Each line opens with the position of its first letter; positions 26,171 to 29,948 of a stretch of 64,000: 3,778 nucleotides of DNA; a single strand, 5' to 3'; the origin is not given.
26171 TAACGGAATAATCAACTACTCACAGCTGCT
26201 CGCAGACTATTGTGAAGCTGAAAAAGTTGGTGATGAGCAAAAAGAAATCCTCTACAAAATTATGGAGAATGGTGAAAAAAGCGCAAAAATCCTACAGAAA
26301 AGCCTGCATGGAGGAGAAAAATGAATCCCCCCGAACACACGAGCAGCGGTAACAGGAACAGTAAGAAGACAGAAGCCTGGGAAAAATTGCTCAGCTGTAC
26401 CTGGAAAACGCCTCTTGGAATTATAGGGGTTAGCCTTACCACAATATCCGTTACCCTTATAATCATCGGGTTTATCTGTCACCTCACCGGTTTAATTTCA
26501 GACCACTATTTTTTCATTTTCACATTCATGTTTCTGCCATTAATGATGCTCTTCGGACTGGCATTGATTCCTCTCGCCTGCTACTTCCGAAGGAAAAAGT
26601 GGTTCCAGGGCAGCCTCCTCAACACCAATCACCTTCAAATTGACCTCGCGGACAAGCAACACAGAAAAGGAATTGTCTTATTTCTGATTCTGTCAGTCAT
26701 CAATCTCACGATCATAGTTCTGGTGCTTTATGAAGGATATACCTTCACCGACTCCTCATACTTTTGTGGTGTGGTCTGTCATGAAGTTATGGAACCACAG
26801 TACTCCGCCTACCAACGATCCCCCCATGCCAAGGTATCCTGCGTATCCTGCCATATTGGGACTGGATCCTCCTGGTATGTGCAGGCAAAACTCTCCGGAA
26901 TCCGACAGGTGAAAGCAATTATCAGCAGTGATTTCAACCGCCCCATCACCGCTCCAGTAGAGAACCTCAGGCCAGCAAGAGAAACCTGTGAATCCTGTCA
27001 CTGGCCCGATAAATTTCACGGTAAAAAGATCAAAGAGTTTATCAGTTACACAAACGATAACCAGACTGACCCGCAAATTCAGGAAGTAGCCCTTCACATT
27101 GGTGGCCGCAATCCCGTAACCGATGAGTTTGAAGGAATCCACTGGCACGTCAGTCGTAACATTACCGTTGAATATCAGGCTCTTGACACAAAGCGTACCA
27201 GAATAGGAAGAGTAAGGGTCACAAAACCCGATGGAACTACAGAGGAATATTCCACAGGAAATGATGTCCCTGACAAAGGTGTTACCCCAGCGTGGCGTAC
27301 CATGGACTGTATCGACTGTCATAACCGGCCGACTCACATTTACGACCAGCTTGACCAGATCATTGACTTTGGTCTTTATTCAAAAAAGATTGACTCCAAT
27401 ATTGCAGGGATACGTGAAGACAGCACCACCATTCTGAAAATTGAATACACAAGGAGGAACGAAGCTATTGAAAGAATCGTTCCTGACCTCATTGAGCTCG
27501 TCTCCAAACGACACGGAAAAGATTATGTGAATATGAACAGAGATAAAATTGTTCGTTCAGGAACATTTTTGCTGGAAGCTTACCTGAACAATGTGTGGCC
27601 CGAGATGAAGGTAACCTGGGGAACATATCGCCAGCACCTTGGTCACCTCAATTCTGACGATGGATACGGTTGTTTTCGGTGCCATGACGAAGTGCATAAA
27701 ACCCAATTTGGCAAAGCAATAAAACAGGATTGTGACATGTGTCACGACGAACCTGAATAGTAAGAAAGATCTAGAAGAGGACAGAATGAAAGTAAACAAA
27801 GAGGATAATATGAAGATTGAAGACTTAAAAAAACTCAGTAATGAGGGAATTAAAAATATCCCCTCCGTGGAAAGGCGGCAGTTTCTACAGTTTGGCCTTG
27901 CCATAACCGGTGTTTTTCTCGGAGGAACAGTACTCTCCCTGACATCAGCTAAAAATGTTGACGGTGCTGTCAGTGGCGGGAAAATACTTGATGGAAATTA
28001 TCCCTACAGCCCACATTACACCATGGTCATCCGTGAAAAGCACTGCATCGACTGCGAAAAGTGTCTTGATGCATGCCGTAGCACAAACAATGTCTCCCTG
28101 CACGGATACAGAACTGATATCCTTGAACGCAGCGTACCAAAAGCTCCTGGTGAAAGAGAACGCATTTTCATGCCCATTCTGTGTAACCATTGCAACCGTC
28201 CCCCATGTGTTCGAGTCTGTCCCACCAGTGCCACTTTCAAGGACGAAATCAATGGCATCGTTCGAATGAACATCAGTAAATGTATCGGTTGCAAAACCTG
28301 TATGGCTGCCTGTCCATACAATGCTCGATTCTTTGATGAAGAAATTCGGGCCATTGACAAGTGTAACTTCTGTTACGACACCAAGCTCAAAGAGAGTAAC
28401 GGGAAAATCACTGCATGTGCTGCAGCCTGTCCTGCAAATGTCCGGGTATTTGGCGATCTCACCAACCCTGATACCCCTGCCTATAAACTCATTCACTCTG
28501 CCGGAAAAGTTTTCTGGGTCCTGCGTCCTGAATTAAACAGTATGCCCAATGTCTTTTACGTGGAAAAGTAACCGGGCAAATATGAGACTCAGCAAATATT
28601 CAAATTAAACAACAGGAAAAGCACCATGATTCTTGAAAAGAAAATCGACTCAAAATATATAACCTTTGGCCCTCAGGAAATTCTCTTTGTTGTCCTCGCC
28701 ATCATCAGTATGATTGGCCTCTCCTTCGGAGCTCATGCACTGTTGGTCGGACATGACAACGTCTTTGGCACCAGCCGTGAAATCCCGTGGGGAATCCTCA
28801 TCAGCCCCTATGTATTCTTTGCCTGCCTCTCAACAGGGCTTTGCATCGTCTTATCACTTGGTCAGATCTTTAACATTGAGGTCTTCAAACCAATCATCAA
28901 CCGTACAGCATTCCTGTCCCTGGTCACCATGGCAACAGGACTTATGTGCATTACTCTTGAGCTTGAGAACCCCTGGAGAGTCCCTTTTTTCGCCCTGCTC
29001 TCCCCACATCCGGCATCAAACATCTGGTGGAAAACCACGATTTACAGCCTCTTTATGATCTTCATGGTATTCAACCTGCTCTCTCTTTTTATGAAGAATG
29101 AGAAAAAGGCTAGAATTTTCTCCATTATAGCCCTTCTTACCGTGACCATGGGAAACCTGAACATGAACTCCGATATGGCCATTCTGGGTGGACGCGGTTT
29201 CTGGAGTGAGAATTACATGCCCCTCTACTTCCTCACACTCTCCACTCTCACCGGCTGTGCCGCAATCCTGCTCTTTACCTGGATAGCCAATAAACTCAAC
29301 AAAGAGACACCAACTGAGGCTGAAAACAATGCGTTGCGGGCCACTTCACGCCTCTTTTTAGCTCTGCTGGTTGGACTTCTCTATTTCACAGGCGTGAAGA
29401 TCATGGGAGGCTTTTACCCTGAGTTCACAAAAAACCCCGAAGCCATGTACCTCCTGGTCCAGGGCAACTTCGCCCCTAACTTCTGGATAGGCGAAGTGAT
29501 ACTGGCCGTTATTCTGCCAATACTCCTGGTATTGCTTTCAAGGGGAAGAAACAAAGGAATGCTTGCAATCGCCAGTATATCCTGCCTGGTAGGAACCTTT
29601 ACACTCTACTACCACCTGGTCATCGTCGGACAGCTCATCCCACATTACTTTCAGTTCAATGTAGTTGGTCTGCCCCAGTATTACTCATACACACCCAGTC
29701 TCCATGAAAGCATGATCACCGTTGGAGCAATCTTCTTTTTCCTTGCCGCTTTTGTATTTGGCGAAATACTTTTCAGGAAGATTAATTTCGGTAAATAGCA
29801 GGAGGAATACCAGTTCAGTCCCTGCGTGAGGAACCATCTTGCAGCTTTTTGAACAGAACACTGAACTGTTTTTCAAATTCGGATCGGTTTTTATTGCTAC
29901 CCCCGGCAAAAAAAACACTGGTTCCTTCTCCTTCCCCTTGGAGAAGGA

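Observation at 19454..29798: Candidate undescribed envelope/redox module: a sigma-54 two-component pair, twin 74-aa membrane proteins, FtsH, a His-less sensor and a cytochrome-NrfCD complex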

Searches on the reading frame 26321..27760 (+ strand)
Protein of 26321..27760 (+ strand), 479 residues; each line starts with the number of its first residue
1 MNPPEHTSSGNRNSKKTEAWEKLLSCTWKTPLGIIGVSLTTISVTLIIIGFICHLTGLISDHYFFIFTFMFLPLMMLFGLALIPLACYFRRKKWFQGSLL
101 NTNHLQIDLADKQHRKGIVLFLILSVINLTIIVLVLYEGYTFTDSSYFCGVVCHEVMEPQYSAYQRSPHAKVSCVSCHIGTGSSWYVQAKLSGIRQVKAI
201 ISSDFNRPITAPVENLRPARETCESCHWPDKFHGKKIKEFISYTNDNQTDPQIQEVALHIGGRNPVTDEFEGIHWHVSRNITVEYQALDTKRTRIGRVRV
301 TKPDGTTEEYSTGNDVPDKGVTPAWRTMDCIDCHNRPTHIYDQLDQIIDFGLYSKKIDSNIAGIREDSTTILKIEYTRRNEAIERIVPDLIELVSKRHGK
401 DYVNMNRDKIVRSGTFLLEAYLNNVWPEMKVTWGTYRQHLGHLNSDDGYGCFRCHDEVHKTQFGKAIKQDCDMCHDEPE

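Call 3: search_protein_families(library=pfam, proteins=[window:26321-27760:+], max_evalue=0.01)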
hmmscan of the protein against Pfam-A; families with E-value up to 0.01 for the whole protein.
window:26321-27760:+ (479 aa): 4 families
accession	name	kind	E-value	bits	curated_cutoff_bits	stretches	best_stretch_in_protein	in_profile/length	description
PF03264.19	Cytochrom_NNT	-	8.7e-08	32.5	24.1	1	115-205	5-99/174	NapC/NirT cytochrome c family, N-terminal region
PF14522.11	Cytochrome_C7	-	4.2e-06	26.9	24.8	0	444-475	37-66/67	Cytochrome c7 and related cytochrome c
PF22113.1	Mtrc-MtrF_II-IV_dom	-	6.4e-05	23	30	1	163-235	73-137/176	Outer membrane cytochrome MtrC/MtrF-like, domains II/IV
PF14537.11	Cytochrom_c3_2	-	0.00016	22.5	25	0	446-477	4-35/79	Cytochrome c3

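Call 6: search_protein_families(library=ncbifam, proteins=[window:26321-27760:+], max_evalue=0.01)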
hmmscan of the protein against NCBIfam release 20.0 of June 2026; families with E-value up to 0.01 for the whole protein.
window:26321-27760:+ (479 aa): 2 families
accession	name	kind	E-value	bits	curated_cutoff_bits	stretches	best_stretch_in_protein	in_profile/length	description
TIGR03153.1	cytochr_NrfH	equivalog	1.2e-13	51.3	134.2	1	124-227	5-109/138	cytochrome c nitrite reductase small subunit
TIGR03507.1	decahem_SO1788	subfamily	0.00023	19.7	209.3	1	141-477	238-519/672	OmcA/MtrC family decaheme c-type cytochrome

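Call 21: find_homologous_proteins(query=window:26321-27760:+, max_evalue=0.001)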
Query window:26321-27760:+ (479 aa): 7906 proteins with E <= 0.001 among 8000 candidates; the best 120 are listed.
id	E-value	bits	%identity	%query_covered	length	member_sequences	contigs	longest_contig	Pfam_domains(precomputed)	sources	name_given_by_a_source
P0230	0.0e+0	1141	100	100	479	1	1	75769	PF03264.20,PF14522.12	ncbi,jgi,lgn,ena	-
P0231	6.1e-289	977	84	100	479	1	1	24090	PF03264.20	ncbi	-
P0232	1.3e-273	926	78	100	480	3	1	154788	PF14537.12,PF03264.20,PF14522.12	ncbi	-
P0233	3.6e-258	875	75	98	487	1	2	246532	PF03264.20,PF14522.12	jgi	jgi:NapC/NirT cytochrome c family, N-terminal region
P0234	5.2e-256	868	73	98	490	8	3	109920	PF03264.20,PF14522.12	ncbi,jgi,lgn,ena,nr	ncbi:MAG: NapC/NirT family cytochrome c [Proteobacteria bacterium]|nr:NapC/NirT family cytochrome c 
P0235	9.9e-256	867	72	100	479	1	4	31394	PF03264.20,PF14522.12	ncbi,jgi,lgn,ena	-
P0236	3.1e-255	866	72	100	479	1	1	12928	PF03264.20,PF14522.12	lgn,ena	-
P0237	9.8e-255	864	73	98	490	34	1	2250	PF03264.20,PF14522.12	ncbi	-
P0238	5.4e-253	858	73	97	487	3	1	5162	PF03264.20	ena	-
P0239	6.6e-253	858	71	100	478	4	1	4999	PF03264.20,PF14522.12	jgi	-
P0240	1.2e-250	851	72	99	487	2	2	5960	PF03264.20,PF14522.12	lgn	-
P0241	2.7e-250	849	71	98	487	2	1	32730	PF03264.20,PF14522.12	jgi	jgi:nitrate/TMAO reductase-like tetraheme cytochrome c subunit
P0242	4.1e-250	849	71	99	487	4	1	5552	PF03264.20,PF14522.12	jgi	-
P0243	1.0e-249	848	71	97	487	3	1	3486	PF03264.20,PF14522.12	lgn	-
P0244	1.6e-249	847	72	98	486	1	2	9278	PF14537.12,PF03264.20,PF14522.12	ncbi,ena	-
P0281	6.8e-207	706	60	100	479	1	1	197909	PF03264.20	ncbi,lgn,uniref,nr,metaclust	ncbi:cytochrome c3 family protein [Desulforhopalus singaporensis]|uniref:Tetraheme cytochrome c subu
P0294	1.6e-204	698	60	96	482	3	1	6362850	PF03264.20,PF14522.12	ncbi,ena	-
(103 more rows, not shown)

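Call 22: find_encoding_contigs(protein=P0281, flank=9000, max_places=1)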
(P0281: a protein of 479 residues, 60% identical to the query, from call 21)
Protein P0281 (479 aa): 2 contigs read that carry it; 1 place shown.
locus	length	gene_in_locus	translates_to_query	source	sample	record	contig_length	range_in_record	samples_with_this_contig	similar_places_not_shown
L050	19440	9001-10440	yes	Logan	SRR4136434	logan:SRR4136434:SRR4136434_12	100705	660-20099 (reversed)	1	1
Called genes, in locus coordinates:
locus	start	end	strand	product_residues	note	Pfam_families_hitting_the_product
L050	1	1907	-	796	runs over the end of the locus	PF13426:PAS_9, PF00989:PAS, PF08448:PAS_4, PF13426:PAS_9, PF00989:PAS, PF13426:PAS_9, PF00989:PAS, PF08448:PAS_4, +12 more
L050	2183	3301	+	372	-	PF00512:HisKA, PF02518:HATPase_c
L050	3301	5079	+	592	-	PF00072:Response_reg, PF08448:PAS_4 (weak), PF13426:PAS_9 (weak), PF00158:Sigma54_activat, PF14532:Sigma54_activ_2, PF07724:AAA_2 (weak), PF25601:AAA_lid_14, PF02954:HTH_8, +1 more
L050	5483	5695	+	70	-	-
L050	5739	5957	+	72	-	-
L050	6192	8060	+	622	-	PF13191:AAA_16 (faint), PF00004:AAA, PF17862:AAA_lid_3, PF01434:Peptidase_M41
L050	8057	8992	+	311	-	-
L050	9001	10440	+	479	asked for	PF03264:Cytochrom_NNT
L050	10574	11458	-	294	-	PF02463:SMC_N (weak), PF00005:ABC_tran, PF13304:AAA_21 (faint)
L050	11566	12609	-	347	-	PF12849:PBP_like_2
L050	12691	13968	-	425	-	PF11812:DUF3333, PF00528:BPD_transp_1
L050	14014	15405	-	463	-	PF12501:DUF3708, PF00528:BPD_transp_1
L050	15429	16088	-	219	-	PF01895:PhoU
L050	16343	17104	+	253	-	PF00072:Response_reg, PF00486:Trans_reg_C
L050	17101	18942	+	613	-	PF23846:Cache_WalK (faint), PF00989:PAS, PF13188:PAS_8 (weak), PF08448:PAS_4, PF13426:PAS_9, PF00512:HisKA, PF02518:HATPase_c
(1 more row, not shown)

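Call 23: find_encoding_contigs(protein=P0294, flank=9000, max_places=1)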
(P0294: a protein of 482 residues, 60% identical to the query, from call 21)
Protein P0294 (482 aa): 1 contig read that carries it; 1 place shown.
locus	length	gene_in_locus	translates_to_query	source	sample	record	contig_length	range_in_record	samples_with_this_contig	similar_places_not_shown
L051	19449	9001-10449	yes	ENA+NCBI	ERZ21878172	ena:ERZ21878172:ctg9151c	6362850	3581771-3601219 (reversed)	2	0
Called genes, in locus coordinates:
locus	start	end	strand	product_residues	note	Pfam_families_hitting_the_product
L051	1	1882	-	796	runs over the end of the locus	PF00989:PAS, PF08448:PAS_4, PF13426:PAS_9, PF00989:PAS, PF08448:PAS_4, PF13426:PAS_9, PF00989:PAS, PF08448:PAS_4, +13 more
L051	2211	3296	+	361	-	PF00512:HisKA, PF02518:HATPase_c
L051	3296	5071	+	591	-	PF00072:Response_reg, PF08448:PAS_4 (faint), PF13426:PAS_9, PF00158:Sigma54_activat, PF14532:Sigma54_activ_2, PF07728:AAA_5 (weak), PF25601:AAA_lid_14, PF02954:HTH_8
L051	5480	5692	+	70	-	-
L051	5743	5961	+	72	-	-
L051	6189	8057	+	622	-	PF06480:FtsH_ext (weak), PF00004:AAA, PF07728:AAA_5 (faint), PF17862:AAA_lid_3, PF01434:Peptidase_M41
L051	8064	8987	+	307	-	-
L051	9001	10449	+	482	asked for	PF03264:Cytochrom_NNT, PF14522:Cytochrome_C7 (faint)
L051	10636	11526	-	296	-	PF00005:ABC_tran, PF02463:SMC_N (weak), PF13304:AAA_21 (faint)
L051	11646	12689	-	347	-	PF12849:PBP_like_2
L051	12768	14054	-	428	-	PF11812:DUF3333, PF00528:BPD_transp_1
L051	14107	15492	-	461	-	PF12501:DUF3708, PF00528:BPD_transp_1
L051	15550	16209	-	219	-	PF01895:PhoU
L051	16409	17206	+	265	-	PF00072:Response_reg, PF00486:Trans_reg_C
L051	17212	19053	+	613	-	PF00989:PAS (faint), PF00672:HAMP (weak), PF13188:PAS_8 (faint), PF08448:PAS_4, PF13426:PAS_9, PF00512:HisKA, PF02518:HATPase_c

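Call 64: search_solved_structures(query=window:26321-27760:+, max_evalue=1, show_alignments=1)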
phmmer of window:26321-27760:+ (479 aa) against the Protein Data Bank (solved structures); distinct sequences matched with E-value up to 1: 4.
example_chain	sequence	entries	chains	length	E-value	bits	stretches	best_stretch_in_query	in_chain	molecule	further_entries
2j7a_C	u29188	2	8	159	0.00022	23.4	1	114-230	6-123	CYTOCHROME C QUINOL DEHYDROGENASE NRFH | NAPC/NIRT CYTOCHROME C FAMILY PROTEIN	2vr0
1n89_A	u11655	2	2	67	0.4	12.7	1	150-180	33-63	lipid transfer protein | Nonspecific lipid-transfer protein 2G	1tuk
1wad_A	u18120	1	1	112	0.42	12.6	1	164-241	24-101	CYTOCHROME C3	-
1qn0_A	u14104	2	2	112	0.6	12.1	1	164-241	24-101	CYTOCHROME C3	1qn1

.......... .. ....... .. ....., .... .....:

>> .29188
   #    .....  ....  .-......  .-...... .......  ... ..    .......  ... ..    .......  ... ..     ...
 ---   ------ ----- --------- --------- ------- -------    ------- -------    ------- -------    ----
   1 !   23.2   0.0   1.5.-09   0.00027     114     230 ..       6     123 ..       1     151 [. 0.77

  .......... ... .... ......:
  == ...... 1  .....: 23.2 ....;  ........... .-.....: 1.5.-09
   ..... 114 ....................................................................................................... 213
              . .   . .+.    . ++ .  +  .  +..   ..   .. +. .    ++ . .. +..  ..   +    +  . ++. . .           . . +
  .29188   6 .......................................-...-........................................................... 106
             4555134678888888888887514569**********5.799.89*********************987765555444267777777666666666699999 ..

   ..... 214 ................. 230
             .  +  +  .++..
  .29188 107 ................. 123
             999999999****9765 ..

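Call 82: search_protein_families(library=padloc, proteins=[window:26321-27760:+], max_evalue=0.001)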
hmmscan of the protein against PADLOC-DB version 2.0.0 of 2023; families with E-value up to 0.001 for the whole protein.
window:26321-27760:+ (479 aa): 0 families

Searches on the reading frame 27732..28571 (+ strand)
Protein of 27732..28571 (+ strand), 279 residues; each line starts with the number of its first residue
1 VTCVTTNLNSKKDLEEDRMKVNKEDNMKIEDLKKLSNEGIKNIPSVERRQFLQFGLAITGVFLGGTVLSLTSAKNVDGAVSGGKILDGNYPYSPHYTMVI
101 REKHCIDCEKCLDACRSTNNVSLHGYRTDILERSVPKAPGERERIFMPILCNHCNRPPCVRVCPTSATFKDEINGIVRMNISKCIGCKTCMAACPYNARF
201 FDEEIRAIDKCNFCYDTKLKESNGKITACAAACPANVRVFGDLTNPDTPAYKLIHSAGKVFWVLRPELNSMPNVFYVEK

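Call 3: search_protein_families(library=pfam, proteins=[window:27732-28571:+], max_evalue=0.01)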
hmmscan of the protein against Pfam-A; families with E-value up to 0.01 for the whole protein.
window:27732-28571:+ (279 aa): 13 families
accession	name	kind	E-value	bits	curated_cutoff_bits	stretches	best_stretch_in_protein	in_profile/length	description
PF13247.11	Fer4_11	-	8.7e-22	77.7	26.2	1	145-242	4-99/100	4Fe-4S dicluster domain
PF12838.12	Fer4_7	-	1.3e-13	51.6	27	3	151-198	2-52/52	4Fe-4S dicluster domain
PF13187.11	Fer4_9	-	6.5e-11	42.5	27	2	151-198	2-51/52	4Fe-4S dicluster domain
PF13237.11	Fer4_10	-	9.6e-11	41.9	25.5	2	147-195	5-53/53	4Fe-4S dicluster domain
PF12837.12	Fer4_6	-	6.4e-10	38.9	25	1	176-198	1-23/24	4Fe-4S binding domain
PF00037.32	Fer4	-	3.1e-07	30.4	21.1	1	181-198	5-22/24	4Fe-4S binding domain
PF12797.12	Fer4_2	-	6.6e-06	26.2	24.5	1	177-196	3-22/22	4Fe-4S binding domain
PF13183.11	Fer4_8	-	1.8e-05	25.6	27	1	103-165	3-66/68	4Fe-4S dicluster domain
PF25160.1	LdpA_Fe-S-bd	-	7.2e-05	22.9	27.6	1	153-197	4-41/49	LdpA Fe-S cluster-binding domain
PF12800.12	Fer4_4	-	0.00014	22.4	24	1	182-197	2-17/17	4Fe-4S binding domain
PF14697.11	Fer4_21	-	0.00022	21.7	35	1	99-119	2-22/59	4Fe-4S dicluster domain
PF13534.11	Fer4_17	-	0.0005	21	22.2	0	179-197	41-59/61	4Fe-4S dicluster domain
PF12798.12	Fer4_3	-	0.0012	20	27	0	184-198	1-15/15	4Fe-4S binding domain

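Call 6: search_protein_families(library=ncbifam, proteins=[window:27732-28571:+], max_evalue=0.01)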
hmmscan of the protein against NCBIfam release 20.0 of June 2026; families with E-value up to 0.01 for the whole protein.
window:27732-28571:+ (279 aa): 49 families (the best 25 are shown)
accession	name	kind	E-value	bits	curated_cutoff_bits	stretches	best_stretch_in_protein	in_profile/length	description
TIGR03149.1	cyt_nit_nrfC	equivalog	2.8e-48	164.2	377.6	1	78-277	24-216/225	cytochrome c nitrite reductase Fe-S protein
NF045797.1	DsrO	equivalog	1.5e-44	152.2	200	1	85-277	33-234/235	sulfate reduction electron transfer complex DsrMKJOP subunit DsrO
NF011569.0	PRK14993.1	equivalog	4.9e-43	147.3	416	1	93-277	41-222/244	tetrathionate reductase subunit TtrB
NF041715.1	arsenate_red_ArrB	equivalog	3e-32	112.1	450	2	96-201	3-106/233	arsenate respiratory reductase iron-sulfur subunit ArrB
TIGR03478.1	DMSO_red_II_bet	subfamily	1.2e-29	103.3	480.7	1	145-277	125-253/321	DMSO reductase family type II enzyme, iron-sulfur subunit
TIGR02951.1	DMSO_dmsB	equivalog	5.5e-28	98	214.1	1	98-244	4-154/161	DMSO/selenate family reductase complex B subunit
NF041782.1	mnquin_red_QrcC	equivalog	2.7e-27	96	400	2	96-202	1-119/239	menaquinone reductase iron-sulfur cluster-binding subunit QrcC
NF008134.0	PRK10882.1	equivalog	1.7e-25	89.8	263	1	144-244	106-209/329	hydrogenase 2 operon protein HybA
NF042979.1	EthbenzDh_ebdB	equivalog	7.5e-24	84.2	740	1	145-277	147-275/354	ethylbenzene dehydrogenase subunit beta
NF045715.1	sulf_resp_HmcB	equivalog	4.7e-19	68.6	420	1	64-243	10-198/307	sulfate respiration complex iron-sulfur protein HmcB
TIGR01582.1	FDH-beta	equivalog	8.4e-19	67.7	334.7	1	151-242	93-181/283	formate dehydrogenase subunit beta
NF038355.1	FDH3_beta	equivalog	1.7e-17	64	240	1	99-218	6-125/180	formate dehydrogenase FDH3 subunit beta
TIGR01660.1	narH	equivalog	2.2e-16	59.4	524.05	1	145-242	177-271/492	nitrate reductase subunit beta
NF045766.1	PhenlGlyoxDHPadI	equivalog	1.3e-14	53.8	700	1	97-236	6-131/443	NADH-dependent phenylglyoxylate dehydrogenase subunit beta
NF009408.0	PRK12769.1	equivalog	2.4e-14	52.4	1003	1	100-237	7-141/659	formate-dependent uric acid utilization protein AegA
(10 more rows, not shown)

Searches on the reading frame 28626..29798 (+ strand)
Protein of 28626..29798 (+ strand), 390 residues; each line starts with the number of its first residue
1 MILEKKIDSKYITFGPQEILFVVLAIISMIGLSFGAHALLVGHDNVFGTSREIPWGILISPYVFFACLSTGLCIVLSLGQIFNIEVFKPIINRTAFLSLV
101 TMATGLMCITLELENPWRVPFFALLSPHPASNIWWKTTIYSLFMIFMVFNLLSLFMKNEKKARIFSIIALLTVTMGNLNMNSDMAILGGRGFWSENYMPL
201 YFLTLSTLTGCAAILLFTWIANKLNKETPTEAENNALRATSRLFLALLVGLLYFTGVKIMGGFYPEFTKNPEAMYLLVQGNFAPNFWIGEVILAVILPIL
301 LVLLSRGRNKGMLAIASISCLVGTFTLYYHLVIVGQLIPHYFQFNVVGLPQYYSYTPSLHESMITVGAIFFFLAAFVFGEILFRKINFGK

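Call 3: search_protein_families(library=pfam, proteins=[window:28626-29798:+], max_evalue=0.01)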
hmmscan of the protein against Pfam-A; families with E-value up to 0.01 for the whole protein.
window:28626-29798:+ (390 aa): 2 families
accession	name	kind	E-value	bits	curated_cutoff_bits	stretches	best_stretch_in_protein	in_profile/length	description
PF03916.19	NrfD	-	5.5e-29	102.2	25.8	1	47-338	3-311/313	Polysulphide reductase, NrfD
PF14589.11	NrfD_2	-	1.7e-08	35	27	1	55-337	5-274/281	Polysulfide reductase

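Call 6: search_protein_families(library=ncbifam, proteins=[window:28626-29798:+], max_evalue=0.01)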
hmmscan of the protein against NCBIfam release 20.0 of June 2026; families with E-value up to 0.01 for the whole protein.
window:28626-29798:+ (390 aa): 2 families
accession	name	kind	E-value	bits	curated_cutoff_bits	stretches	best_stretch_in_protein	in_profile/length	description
NF045798.1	DsrP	equivalog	1.2e-08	34.8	350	1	22-368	17-325/346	sulfate reduction electron transfer complex DsrMKJOP subunit DsrP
NF045714.1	sulf_resp_HmcC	equivalog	1.2e-07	31.4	550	1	22-378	6-360/376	sulfate respiration complex protein HmcC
